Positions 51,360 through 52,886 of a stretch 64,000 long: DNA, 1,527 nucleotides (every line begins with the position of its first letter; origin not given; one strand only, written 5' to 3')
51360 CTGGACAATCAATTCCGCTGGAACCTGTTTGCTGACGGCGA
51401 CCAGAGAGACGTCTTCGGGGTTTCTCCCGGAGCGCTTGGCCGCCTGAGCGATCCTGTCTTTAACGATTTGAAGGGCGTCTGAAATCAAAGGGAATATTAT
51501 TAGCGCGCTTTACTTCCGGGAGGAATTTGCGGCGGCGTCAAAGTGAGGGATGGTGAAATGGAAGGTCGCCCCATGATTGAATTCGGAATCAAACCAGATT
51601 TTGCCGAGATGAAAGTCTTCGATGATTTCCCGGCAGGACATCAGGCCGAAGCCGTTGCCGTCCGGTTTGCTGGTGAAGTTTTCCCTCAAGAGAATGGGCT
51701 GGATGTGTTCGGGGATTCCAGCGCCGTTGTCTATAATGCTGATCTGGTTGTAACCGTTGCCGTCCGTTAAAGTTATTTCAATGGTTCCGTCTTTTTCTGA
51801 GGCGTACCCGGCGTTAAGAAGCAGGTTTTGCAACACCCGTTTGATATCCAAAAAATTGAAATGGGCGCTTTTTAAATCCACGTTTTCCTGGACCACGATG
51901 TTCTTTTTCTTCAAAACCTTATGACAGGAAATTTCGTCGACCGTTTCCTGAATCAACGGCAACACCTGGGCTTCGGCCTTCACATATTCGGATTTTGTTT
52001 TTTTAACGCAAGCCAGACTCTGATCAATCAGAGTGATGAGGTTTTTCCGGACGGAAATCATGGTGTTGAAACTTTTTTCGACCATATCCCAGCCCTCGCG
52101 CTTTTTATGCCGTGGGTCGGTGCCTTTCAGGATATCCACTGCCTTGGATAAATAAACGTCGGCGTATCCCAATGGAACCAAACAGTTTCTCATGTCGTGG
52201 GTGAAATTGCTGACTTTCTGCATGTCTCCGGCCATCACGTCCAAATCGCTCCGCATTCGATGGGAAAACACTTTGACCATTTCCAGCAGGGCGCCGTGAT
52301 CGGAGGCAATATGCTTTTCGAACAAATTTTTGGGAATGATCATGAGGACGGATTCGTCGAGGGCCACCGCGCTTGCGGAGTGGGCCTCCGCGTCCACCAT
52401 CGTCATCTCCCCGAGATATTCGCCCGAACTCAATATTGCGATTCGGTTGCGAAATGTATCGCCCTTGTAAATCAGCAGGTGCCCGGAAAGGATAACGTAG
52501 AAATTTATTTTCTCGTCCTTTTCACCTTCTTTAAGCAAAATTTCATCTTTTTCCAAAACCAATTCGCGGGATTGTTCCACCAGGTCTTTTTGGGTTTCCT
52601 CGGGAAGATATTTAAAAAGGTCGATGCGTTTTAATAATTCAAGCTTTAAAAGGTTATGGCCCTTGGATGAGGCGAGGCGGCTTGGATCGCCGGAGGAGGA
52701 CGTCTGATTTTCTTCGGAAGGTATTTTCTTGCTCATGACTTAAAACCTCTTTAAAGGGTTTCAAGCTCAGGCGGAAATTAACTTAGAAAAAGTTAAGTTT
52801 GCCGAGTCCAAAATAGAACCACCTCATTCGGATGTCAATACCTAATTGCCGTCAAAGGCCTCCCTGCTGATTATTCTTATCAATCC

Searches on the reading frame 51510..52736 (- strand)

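Call 53: search_protein_families(library=ncbifam, proteins=[window:51510-52736:-], max_evalue=0.00001)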
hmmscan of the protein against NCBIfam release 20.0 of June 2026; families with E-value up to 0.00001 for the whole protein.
window:51510-52736:- (408 aa): 42 families (the best 25 are shown)
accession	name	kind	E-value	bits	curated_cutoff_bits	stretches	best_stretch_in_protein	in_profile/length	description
NF006800.0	PRK09303.1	equivalog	1.6e-26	93.1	342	1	179-400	159-379/383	histidine kinase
NF008468.0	PRK11360.1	equivalog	7.4e-22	77.5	646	1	219-400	430-610/616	two-component system sensor histidine kinase AtoS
NF038348.1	T2SS_HK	subfamily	6.8e-17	61.1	450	1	219-397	401-572/574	histidine kinase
TIGR02916.1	PEP_his_kin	equivalog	2.6e-16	59.4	300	1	248-397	532-679/679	XrtA/PEP-CTERM system histidine kinase PrsK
TIGR02966.1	phoR_proteo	equivalog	3.1e-14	52.7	334.2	1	213-396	144-333/333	phosphate regulon sensor histidine kinase PhoR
NF033092.0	HK_WalK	equivalog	7.2e-14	51.3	725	1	245-397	436-593/594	cell wall metabolism sensor histidine kinase WalK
NF007688.0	PRK10364.1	equivalog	8.1e-14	51.2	479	1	261-398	315-451/460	two-component system sensor histidine kinase ZraS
NF047874.1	MASE3_PAS_HK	subfamily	1.6e-13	50.3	560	1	199-400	419-626/655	MASE3 domain-containing sensor histidine kinase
NF053867.1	SprKinKinDBac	equivalog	1.7e-13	49.8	775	1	297-398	397-497/500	sporulation kinase KinD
NF010411.0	PRK13837.1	equivalog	2.2e-13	49.1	647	1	235-402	501-679/828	two-component system VirA-like sensor kinase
NF046044.1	PnpS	equivalog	7.1e-13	48.3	400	1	233-397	220-390/390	two-component system histidine kinase PnpS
NF041777.1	sens_FixL_Rhizob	equivalog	7.3e-13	48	850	1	294-398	375-481/485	sensor protein FixL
NF008312.0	PRK11100.1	equivalog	1.8e-12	46.9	356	1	160-397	245-473/477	two-component system sensor histidine kinase CreC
NF007793.0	PRK10490.1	equivalog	5.2e-12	44.6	1123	1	272-399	753-883/895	two-component system sensor histidine kinase KdpD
NF047465.1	hybrid_HK_LvrA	exception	2.1e-11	42.6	1200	1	231-398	649-818/819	hybrid histidine kinase/response regulator LvrA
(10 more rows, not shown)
